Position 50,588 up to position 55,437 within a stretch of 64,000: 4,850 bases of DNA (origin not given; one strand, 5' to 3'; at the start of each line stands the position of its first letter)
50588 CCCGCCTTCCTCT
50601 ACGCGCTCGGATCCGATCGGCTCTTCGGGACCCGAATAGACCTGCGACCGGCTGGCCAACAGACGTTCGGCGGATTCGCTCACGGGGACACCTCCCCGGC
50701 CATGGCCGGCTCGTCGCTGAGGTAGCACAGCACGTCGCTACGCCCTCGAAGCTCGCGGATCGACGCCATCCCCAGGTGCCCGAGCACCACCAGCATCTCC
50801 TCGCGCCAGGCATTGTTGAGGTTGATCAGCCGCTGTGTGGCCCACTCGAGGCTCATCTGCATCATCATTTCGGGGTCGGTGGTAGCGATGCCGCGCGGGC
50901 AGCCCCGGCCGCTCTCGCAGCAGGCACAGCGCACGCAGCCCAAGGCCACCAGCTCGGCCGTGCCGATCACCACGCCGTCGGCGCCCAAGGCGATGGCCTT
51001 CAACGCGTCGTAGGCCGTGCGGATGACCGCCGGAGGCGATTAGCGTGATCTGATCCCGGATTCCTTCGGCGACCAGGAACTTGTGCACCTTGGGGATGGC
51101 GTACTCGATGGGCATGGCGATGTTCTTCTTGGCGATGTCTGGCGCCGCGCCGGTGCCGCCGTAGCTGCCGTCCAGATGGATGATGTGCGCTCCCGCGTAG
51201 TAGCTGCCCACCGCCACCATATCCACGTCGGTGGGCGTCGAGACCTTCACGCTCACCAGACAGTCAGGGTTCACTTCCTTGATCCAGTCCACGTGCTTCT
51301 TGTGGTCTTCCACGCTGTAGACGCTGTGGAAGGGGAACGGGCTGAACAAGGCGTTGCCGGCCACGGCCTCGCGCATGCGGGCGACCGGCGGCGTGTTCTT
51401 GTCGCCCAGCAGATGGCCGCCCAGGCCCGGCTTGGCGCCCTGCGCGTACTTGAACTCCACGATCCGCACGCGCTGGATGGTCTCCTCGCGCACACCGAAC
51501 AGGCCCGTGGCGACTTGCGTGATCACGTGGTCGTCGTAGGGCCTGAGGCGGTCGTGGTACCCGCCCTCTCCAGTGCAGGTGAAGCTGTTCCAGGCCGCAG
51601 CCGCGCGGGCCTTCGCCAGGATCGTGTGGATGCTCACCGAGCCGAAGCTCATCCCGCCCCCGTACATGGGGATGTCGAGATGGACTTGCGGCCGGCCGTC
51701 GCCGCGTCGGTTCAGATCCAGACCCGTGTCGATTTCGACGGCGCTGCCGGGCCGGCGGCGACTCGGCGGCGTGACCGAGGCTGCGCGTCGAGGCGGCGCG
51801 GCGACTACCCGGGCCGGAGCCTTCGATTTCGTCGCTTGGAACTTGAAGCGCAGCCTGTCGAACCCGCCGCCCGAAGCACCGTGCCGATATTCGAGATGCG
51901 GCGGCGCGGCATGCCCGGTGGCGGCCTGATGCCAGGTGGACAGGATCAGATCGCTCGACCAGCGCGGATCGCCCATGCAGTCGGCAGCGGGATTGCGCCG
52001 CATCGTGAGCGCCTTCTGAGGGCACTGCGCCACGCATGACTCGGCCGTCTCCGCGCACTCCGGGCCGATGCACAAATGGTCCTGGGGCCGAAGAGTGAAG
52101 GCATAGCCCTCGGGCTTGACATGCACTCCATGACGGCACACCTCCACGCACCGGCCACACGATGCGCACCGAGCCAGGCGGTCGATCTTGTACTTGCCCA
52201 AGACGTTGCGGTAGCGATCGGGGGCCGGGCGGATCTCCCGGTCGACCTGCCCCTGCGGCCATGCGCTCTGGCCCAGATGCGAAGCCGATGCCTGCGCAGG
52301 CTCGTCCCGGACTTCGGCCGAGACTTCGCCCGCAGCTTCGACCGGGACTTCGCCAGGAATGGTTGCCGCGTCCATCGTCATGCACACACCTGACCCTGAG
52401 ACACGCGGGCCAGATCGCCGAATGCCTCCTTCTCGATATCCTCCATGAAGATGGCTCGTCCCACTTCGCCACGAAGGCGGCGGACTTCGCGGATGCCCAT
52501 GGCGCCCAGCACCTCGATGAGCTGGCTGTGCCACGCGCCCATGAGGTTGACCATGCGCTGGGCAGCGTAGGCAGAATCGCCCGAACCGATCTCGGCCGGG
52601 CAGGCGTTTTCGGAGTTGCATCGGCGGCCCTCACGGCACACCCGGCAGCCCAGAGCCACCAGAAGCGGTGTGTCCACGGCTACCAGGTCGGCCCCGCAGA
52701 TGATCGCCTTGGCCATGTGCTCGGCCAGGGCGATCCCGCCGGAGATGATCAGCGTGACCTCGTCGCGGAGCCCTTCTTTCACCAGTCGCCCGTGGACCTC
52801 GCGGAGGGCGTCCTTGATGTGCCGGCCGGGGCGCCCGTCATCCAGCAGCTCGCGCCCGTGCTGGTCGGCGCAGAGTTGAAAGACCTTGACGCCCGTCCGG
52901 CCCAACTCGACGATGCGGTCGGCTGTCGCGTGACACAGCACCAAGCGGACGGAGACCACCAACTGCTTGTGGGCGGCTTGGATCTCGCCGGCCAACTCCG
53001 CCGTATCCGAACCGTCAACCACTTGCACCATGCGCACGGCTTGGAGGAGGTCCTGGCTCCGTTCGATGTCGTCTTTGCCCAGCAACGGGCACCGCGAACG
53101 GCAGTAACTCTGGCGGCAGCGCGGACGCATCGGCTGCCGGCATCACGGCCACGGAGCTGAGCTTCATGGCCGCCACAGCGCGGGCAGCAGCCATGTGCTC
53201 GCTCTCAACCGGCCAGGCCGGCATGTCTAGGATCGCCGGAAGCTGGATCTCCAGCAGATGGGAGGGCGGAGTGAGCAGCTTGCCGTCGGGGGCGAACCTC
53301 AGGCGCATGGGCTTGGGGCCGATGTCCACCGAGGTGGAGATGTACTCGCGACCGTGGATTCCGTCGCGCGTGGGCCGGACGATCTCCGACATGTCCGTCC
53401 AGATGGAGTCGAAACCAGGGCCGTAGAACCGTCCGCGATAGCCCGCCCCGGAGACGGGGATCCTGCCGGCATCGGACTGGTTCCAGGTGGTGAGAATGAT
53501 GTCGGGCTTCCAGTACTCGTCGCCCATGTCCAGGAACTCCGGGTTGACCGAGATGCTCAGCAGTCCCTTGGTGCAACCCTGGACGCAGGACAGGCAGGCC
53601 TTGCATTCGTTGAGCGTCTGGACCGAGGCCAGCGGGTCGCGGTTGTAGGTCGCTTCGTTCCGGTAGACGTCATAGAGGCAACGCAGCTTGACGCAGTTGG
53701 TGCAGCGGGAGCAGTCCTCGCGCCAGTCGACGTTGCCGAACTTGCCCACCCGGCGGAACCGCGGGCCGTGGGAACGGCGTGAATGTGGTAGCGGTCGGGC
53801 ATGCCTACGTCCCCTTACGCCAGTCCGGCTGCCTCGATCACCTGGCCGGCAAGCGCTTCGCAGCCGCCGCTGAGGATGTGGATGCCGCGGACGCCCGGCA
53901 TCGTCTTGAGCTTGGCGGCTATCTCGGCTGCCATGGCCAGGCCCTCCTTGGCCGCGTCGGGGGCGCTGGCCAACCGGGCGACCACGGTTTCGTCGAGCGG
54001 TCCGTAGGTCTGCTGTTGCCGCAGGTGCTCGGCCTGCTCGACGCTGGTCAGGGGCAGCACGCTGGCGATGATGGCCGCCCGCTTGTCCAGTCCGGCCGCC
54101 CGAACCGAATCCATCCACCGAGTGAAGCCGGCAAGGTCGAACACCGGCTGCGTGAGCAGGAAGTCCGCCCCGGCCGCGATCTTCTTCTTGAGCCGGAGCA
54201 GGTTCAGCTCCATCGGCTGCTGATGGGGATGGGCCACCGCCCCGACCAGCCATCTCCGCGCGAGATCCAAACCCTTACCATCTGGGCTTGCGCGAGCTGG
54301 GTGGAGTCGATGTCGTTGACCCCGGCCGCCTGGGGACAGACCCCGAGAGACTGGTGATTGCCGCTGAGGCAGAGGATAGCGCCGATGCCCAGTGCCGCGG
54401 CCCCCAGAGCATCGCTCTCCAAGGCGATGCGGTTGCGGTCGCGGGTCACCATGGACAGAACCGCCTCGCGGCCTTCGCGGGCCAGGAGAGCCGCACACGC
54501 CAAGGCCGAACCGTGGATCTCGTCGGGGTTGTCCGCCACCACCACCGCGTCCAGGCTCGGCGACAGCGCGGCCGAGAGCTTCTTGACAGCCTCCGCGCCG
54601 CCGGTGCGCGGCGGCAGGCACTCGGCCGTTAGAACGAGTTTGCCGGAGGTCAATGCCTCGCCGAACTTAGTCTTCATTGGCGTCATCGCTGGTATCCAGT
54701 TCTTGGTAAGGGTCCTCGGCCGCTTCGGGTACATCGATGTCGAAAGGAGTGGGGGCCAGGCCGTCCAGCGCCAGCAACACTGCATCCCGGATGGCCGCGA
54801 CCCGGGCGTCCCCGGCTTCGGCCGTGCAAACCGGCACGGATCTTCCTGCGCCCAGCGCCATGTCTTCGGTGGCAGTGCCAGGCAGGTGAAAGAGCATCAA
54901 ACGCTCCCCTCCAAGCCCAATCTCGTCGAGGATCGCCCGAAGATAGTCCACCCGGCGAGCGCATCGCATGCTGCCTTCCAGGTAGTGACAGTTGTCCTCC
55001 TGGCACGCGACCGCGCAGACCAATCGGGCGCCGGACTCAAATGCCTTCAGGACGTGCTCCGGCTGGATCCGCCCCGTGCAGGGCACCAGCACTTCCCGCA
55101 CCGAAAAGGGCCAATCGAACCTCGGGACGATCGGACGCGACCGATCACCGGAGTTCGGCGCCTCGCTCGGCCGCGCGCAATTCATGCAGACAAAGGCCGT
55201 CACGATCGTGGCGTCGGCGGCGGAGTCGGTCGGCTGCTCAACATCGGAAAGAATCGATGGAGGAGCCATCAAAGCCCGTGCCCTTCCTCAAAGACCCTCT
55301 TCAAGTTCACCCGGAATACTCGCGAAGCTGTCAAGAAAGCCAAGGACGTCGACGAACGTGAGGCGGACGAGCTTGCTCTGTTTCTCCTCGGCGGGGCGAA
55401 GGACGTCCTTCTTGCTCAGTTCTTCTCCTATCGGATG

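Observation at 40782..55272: Eleven-gene, translationally coupled operon joining MetF/MetV-HdrCBA-MvhD to a complete but disassembled glutamate-synthase-like module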

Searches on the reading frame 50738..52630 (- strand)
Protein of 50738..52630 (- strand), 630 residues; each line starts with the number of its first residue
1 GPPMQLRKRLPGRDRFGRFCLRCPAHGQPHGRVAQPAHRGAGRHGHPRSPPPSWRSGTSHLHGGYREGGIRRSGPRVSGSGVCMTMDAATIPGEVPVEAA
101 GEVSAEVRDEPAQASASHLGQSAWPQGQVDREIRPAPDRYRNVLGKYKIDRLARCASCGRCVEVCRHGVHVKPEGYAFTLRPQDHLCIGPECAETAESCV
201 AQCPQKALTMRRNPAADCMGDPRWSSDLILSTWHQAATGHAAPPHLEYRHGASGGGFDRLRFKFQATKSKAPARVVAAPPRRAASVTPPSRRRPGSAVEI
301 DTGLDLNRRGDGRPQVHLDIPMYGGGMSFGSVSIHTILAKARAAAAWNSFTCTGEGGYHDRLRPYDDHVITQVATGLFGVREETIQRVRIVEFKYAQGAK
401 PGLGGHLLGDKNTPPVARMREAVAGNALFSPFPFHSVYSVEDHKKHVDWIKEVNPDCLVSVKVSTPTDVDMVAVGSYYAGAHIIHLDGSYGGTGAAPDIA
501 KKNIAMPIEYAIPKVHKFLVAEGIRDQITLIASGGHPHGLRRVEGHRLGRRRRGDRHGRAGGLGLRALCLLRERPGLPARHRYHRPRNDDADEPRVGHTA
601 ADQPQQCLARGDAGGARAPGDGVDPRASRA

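Call 4: search_protein_families(library=pfam, proteins=[window:50738-52630:-], max_evalue=0.01)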
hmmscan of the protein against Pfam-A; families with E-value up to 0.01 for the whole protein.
window:50738-52630:- (630 aa): 5 families
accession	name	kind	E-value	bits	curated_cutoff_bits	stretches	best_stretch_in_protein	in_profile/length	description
PF01645.23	Glu_synthase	-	5.6e-62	210.5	20.4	1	312-535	59-283/369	Conserved region in glutamate synthase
PF13187.11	Fer4_9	-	0.00015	22.1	27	1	154-207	1-51/52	4Fe-4S dicluster domain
PF12838.12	Fer4_7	-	0.0039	18.1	27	0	145-169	29-52/52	4Fe-4S dicluster domain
PF00037.32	Fer4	-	0.0044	17.2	21.1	0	154-168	7-21/24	4Fe-4S binding domain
PF13183.11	Fer4_8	-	0.0089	17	27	1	148-169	47-68/68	4Fe-4S dicluster domain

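Call 15: search_protein_families(library=ncbifam, proteins=[window:50738-52630:-], max_evalue=0.001)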
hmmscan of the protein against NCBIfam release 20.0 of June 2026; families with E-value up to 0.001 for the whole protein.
window:50738-52630:- (630 aa): 3 families
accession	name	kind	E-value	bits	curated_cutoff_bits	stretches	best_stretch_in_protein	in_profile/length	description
NF008730.0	PRK11750.1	equivalog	6.8e-42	143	1047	1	325-549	864-1089/1490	glutamate synthase large subunit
NF043039.1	HgcAB_like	equivalog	0.00022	20.9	285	1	153-208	300-349/350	HgcAB-like fusion protein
NF040864.1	HgcB_ferredoxin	equivalog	0.00044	20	99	1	153-211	14-64/93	mercury methylation ferredoxin HgcB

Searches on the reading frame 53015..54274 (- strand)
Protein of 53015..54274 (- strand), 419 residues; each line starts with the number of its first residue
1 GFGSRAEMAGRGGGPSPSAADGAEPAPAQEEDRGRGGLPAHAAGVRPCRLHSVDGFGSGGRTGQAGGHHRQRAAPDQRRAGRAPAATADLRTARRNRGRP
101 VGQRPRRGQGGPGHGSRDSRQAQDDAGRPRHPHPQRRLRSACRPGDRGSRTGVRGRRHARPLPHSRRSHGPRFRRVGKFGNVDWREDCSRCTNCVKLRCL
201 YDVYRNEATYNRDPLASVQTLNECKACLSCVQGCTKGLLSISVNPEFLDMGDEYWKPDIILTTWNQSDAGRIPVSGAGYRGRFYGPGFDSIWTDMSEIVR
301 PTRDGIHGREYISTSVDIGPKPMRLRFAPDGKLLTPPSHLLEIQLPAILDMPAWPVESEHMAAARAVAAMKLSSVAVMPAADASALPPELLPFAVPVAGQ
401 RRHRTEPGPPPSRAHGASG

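Call 4: search_protein_families(library=pfam, proteins=[window:53015-54274:-], max_evalue=0.01)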
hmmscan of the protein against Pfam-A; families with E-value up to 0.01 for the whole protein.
window:53015-54274:- (419 aa): 1 family
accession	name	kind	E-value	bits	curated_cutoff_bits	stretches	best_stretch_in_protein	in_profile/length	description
PF13187.11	Fer4_9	-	0.0047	17.4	27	1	188-237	2-50/52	4Fe-4S dicluster domain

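Call 15: search_protein_families(library=ncbifam, proteins=[window:53015-54274:-], max_evalue=0.001)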
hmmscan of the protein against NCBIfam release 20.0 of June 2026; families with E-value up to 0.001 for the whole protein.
window:53015-54274:- (419 aa): 1 family
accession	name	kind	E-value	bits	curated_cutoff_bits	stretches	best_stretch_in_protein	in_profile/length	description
NF041715.1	arsenate_red_ArrB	equivalog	0.00099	18.7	450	0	175-242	41-107/233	arsenate respiratory reductase iron-sulfur subunit ArrB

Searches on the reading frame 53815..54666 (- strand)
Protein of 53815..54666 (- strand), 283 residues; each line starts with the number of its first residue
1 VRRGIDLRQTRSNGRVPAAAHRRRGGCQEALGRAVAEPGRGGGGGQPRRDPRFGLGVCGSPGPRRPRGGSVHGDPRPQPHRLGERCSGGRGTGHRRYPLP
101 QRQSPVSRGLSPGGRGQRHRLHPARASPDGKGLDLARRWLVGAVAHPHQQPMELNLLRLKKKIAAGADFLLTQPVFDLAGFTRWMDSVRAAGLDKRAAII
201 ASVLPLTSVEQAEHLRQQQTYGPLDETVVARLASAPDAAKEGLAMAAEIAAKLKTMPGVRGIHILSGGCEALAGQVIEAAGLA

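Call 4: search_protein_families(library=pfam, proteins=[window:53815-54666:-], max_evalue=0.01)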
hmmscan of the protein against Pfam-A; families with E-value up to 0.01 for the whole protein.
window:53815-54666:- (283 aa): 1 family
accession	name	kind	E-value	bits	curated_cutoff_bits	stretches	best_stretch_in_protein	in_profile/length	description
PF02219.23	MTHFR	-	1.6e-15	57.6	24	1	145-279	151-285/287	Methylenetetrahydrofolate reductase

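Call 15: search_protein_families(library=ncbifam, proteins=[window:53815-54666:-], max_evalue=0.001)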
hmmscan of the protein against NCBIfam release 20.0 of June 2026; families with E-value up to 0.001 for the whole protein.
window:53815-54666:- (283 aa): 4 families
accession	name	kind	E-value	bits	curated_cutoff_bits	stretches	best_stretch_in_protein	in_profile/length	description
NF006396.0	PRK08645.1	equivalog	1.4e-17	63.1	453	1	127-265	451-586/611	bifunctional homocysteine S-methyltransferase/methylenetetrahydrofolate reductase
TIGR00676.1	fadh2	equivalog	1.1e-13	51.1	293.7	1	146-266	139-260/275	methylenetetrahydrofolate reductase [NAD(P)H]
TIGR00677.1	fadh2_euk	equivalog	5.9e-10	38.9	310.05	1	145-281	140-276/281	methylenetetrahydrofolate reductase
NF006950.0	PRK09432.1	equivalog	2.5e-08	33.5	382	1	145-217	155-225/296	methylenetetrahydrofolate reductase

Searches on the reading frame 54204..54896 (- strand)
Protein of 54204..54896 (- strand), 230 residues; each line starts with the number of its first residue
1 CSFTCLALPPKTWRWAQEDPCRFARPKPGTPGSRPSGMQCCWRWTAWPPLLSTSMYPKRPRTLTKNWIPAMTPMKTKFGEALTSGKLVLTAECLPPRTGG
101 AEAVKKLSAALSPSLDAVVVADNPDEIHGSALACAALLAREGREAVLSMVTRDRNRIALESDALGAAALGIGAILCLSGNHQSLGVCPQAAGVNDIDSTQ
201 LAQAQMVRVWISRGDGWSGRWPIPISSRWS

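Call 7: search_protein_families(library=pfam, proteins=[window:54204-54896:-], max_evalue=0.1)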
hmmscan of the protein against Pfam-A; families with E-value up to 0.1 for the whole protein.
window:54204-54896:- (230 aa): 1 family
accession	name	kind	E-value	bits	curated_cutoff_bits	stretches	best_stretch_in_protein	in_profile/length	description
PF02219.23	MTHFR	-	0.00061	19.7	24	1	78-180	2-108/287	Methylenetetrahydrofolate reductase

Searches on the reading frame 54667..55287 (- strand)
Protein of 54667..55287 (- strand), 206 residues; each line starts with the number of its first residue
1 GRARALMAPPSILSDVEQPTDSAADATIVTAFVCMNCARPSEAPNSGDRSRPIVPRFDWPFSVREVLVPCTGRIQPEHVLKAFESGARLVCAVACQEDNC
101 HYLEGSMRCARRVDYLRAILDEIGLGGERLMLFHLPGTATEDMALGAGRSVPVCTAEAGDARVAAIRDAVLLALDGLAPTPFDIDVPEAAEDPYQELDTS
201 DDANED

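Call 4: search_protein_families(library=pfam, proteins=[window:54667-55287:-], max_evalue=0.01)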
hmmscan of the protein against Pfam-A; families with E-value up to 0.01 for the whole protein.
window:54667-55287:- (206 aa): 1 family
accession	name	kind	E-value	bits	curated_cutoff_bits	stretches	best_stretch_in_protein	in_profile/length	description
PF02662.21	FlpD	-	3.5e-24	85.6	22.3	1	29-142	1-107/123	Methyl-viologen-reducing hydrogenase, delta subunit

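Call 15: search_protein_families(library=ncbifam, proteins=[window:54667-55287:-], max_evalue=0.001)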
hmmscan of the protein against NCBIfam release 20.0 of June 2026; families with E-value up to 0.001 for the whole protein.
window:54667-55287:- (206 aa): 2 families
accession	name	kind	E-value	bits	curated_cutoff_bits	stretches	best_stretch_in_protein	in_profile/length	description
NF045873.1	F420_non_VhuD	exception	4.8e-21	75.2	215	1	28-141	3-109/132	F420-non-reducing hydrogenase iron-sulfur subunit VhuD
NF040770.1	hetero_SS_HdrA2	exception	1.5e-18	66.3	1100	1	11-137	632-751/777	CoB-CoM heterodisulfide reductase HdrA2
